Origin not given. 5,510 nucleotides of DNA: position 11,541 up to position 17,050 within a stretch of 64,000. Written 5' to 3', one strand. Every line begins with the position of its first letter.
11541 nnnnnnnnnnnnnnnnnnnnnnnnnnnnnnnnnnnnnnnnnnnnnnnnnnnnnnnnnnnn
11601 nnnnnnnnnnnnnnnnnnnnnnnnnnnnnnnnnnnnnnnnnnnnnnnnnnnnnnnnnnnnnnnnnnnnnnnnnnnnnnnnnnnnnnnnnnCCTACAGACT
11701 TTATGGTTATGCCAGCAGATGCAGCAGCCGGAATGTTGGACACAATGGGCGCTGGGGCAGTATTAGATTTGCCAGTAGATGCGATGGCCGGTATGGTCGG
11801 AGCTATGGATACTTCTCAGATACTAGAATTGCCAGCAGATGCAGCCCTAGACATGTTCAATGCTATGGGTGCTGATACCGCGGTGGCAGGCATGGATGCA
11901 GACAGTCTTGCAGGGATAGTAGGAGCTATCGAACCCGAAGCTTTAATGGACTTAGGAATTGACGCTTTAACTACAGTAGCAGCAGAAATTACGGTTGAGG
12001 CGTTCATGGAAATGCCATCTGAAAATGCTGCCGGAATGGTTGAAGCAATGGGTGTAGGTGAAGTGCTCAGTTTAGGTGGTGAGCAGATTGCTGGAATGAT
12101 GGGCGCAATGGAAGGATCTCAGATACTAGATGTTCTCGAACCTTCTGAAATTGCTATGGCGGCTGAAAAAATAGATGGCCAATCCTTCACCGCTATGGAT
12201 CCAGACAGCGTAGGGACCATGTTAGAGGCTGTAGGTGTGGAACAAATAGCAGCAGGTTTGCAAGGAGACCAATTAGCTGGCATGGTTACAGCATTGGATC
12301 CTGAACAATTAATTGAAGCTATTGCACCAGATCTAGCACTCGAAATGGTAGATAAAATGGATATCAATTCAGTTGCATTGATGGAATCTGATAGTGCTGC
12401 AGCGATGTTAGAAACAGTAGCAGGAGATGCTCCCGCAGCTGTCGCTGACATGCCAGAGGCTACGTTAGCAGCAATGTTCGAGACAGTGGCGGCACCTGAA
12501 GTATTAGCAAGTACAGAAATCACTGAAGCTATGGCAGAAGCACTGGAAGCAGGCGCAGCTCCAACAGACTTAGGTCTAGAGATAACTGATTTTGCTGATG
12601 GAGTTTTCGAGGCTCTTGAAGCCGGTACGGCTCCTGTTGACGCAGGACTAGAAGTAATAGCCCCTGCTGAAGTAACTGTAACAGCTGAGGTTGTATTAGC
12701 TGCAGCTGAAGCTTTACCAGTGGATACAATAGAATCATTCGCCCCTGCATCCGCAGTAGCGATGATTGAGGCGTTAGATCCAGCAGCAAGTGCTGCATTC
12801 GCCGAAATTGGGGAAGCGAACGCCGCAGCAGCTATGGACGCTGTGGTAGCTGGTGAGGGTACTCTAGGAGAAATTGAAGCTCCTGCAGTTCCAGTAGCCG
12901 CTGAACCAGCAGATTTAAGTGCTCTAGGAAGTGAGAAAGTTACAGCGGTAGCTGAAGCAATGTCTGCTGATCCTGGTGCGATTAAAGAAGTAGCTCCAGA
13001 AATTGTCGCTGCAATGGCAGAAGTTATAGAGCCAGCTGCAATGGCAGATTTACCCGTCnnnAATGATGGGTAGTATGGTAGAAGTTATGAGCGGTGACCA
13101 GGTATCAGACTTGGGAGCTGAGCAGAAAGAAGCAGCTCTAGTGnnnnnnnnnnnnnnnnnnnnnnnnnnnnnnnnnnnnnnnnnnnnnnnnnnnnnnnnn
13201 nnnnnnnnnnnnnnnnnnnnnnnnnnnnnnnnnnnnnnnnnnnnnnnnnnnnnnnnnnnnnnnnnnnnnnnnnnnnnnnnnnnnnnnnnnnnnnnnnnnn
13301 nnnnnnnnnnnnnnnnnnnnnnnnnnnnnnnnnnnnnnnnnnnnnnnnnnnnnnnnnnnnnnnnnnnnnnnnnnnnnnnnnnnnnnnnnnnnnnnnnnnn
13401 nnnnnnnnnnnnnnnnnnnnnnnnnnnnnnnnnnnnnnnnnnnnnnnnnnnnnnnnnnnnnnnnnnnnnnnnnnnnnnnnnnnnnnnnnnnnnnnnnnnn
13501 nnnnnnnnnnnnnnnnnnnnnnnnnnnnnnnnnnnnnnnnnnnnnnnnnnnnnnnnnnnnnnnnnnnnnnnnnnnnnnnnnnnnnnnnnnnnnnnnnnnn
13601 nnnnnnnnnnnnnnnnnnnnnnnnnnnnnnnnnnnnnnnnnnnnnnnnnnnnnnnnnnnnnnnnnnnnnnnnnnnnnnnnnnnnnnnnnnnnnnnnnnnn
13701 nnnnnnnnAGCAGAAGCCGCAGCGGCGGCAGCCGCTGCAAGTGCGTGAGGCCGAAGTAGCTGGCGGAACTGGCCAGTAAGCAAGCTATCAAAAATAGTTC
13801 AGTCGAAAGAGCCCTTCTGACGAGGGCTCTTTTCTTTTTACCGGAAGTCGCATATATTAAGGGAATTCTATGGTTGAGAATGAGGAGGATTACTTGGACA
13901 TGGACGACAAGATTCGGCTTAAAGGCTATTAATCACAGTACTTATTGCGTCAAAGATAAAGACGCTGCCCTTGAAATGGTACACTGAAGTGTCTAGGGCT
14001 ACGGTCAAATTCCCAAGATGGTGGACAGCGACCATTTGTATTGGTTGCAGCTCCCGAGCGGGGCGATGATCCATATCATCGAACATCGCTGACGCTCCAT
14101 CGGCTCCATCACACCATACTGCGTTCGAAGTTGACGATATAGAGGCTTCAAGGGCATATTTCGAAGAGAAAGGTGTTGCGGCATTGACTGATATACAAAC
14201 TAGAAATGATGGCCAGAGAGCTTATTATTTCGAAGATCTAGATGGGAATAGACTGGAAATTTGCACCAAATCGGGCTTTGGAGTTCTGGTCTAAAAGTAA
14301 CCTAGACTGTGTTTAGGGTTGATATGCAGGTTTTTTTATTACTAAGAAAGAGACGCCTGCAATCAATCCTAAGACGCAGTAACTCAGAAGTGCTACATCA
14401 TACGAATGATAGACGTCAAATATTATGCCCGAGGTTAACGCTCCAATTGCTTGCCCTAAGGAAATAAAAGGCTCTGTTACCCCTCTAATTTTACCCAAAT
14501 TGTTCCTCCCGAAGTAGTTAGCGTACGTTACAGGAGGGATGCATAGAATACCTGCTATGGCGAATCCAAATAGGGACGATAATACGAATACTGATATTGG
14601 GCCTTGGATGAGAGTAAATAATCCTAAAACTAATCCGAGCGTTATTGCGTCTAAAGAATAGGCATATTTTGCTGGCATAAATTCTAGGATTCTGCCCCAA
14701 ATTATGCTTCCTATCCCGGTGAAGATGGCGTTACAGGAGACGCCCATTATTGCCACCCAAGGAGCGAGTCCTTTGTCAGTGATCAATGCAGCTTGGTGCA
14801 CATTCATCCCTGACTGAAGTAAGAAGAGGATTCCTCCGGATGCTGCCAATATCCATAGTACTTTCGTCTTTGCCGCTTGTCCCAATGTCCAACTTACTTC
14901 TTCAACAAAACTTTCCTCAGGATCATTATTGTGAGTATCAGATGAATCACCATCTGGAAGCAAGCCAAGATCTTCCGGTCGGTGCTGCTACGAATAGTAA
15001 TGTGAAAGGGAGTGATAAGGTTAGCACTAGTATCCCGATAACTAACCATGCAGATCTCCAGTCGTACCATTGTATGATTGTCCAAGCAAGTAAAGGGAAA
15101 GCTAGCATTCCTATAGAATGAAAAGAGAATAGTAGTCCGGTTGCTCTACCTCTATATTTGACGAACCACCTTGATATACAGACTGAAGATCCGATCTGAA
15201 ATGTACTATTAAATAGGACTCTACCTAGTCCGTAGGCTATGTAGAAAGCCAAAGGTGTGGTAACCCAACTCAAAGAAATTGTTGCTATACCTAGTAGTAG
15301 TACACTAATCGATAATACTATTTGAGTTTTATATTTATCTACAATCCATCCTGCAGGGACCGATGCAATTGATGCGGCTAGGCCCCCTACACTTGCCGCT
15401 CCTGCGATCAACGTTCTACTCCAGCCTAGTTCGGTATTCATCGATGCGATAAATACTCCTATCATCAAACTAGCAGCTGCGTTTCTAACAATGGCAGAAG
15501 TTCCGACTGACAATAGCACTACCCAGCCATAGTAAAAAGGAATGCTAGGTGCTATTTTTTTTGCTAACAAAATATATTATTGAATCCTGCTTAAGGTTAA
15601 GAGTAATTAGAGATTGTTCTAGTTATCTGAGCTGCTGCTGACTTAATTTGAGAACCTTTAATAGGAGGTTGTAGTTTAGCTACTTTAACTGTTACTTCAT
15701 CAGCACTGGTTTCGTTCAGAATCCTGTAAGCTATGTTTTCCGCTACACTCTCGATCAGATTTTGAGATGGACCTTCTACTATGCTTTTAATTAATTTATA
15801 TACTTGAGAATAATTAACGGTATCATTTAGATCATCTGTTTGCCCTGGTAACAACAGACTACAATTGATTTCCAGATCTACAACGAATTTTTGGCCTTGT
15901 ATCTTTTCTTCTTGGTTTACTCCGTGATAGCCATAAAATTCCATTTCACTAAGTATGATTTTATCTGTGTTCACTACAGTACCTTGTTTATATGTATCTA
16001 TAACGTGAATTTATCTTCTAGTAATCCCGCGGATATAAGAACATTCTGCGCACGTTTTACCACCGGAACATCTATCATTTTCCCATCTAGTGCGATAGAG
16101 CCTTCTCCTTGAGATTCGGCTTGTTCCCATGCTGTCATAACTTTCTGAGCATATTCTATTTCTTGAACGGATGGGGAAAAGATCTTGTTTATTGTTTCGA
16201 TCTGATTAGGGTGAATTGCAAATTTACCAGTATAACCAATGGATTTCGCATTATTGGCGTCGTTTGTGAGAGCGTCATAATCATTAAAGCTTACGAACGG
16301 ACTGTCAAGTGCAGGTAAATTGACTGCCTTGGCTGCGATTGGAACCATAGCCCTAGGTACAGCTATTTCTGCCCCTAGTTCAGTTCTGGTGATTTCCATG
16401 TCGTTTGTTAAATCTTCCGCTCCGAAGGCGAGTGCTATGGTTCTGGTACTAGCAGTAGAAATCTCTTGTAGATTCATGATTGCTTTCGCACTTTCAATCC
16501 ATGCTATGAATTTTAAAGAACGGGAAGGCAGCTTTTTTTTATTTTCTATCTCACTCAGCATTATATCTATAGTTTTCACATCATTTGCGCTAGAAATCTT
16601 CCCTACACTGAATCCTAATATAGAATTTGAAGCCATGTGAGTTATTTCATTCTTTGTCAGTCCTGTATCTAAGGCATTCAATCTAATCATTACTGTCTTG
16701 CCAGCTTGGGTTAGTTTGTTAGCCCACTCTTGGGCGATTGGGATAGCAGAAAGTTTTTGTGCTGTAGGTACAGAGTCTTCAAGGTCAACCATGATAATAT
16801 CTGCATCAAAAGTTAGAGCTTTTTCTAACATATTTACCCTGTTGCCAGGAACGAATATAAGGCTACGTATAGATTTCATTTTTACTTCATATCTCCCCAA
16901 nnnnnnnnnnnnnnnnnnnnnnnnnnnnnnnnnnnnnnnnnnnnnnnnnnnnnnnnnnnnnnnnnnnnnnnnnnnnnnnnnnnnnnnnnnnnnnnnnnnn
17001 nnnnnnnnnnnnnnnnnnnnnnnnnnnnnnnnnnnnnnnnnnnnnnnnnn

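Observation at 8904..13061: Giant secreted or anchored methionine-rich, hyper-acidic repeat protein with no recognisable family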

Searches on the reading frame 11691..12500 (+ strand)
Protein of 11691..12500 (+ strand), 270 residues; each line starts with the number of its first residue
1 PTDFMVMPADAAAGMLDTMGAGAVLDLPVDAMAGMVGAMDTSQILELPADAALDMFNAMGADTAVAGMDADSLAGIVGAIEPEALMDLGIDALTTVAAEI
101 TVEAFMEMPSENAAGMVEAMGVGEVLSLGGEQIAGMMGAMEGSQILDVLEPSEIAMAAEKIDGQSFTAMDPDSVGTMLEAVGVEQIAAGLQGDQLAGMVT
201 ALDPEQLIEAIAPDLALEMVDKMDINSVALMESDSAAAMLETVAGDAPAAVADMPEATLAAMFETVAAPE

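Call 20: search_protein_families(library=pfam, proteins=[window:11691-12500:+], max_evalue=10)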
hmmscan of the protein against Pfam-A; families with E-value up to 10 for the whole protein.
window:11691-12500:+ (270 aa): 1 family
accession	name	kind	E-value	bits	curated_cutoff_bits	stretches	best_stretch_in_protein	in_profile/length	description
PF03448.22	MgtE_N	-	0.065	14.2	25.9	1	46-119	24-96/102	MgtE intracellular N domain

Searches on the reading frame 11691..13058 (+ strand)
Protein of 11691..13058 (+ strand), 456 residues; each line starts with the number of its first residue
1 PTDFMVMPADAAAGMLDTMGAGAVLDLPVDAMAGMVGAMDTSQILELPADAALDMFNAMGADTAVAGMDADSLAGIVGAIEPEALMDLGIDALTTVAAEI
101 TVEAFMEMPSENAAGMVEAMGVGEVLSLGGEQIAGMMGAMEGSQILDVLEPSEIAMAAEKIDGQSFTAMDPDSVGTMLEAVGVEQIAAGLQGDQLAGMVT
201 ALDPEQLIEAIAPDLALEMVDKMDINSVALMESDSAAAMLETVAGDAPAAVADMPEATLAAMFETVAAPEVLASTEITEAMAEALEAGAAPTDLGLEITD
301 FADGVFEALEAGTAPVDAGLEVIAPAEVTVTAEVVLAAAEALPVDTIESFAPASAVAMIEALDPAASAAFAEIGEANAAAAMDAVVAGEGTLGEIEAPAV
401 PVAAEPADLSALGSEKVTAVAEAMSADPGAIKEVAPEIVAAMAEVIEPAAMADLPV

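Call 19: search_solved_structures(query=window:11691-13058:+, max_evalue=10)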
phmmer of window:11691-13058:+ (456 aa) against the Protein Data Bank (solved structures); distinct sequences matched with E-value up to 10: 2.
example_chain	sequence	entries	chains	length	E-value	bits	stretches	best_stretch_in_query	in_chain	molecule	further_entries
6vu7_A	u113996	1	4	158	0.059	16.5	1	62-150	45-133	YbjN protein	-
5fr7_A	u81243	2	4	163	0.49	13.5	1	42-141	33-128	AMYR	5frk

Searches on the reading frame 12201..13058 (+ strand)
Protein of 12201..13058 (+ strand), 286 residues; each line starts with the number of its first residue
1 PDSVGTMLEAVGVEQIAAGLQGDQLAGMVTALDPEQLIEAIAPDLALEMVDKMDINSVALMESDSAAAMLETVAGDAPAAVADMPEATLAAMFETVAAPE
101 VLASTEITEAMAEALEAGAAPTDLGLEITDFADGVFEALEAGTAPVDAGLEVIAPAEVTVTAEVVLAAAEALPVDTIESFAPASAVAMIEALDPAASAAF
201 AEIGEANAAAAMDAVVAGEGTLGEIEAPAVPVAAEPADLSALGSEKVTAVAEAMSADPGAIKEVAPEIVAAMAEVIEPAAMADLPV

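Call 20: search_protein_families(library=pfam, proteins=[window:12201-13058:+], max_evalue=10)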
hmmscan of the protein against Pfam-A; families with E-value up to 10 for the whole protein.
window:12201-13058:+ (286 aa): 1 family
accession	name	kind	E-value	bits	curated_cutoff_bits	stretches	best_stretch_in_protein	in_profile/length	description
PF23397.1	DUF7104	-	0.15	12.4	26.1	1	157-170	9-22/31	Domain of unknown function (DUF7104)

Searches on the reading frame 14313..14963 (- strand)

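Call 5: search_protein_families(library=pfam, proteins=[window:14313-14963:-], max_evalue=0.01)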
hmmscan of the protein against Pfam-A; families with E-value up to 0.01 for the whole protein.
window:14313-14963:- (216 aa): 1 family
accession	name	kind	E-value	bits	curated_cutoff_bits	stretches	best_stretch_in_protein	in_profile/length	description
PF07690.21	MFS_1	-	2e-09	37.2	33.4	2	59-212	22-177/347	Major Facilitator Superfamily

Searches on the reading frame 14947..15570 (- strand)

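Call 5: search_protein_families(library=pfam, proteins=[window:14947-15570:-], max_evalue=0.01)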
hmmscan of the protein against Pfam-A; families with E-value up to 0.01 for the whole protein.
window:14947-15570:- (207 aa): 1 family
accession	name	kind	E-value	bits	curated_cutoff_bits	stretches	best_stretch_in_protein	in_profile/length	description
PF07690.21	MFS_1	-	3.6e-20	72.6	33.4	1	31-201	9-180/347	Major Facilitator Superfamily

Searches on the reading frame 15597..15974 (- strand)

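Call 88: search_protein_families(library=pfam, proteins=[window:15597-15974:-], max_evalue=0.001)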
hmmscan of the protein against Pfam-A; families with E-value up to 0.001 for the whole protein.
window:15597-15974:- (125 aa): 1 family
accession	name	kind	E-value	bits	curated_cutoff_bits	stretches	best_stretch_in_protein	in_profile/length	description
PF02152.23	FolB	-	2.2e-34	118.8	31.8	1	6-118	1-113/113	Dihydroneopterin aldolase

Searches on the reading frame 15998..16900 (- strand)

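Call 5: search_protein_families(library=pfam, proteins=[window:15998-16900:-], max_evalue=0.01)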
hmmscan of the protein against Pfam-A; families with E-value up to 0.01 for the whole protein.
window:15998-16900:- (300 aa): 3 families
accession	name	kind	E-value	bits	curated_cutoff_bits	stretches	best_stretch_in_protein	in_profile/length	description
PF03328.21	HpcH_HpaI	-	1.8e-42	145.5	25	1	12-231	1-221/221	HpcH/HpaI aldolase/citrate lyase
PF15617.12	C-C_Bond_Lyase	-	2.1e-10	40.7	28.4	1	15-278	11-301/320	C-C_Bond_Lyase of the TIM-Barrel fold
PF22484.2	DUF6986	-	6.9e-06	25.6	27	1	97-173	167-250/408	Domain of unknown function (DUF6986)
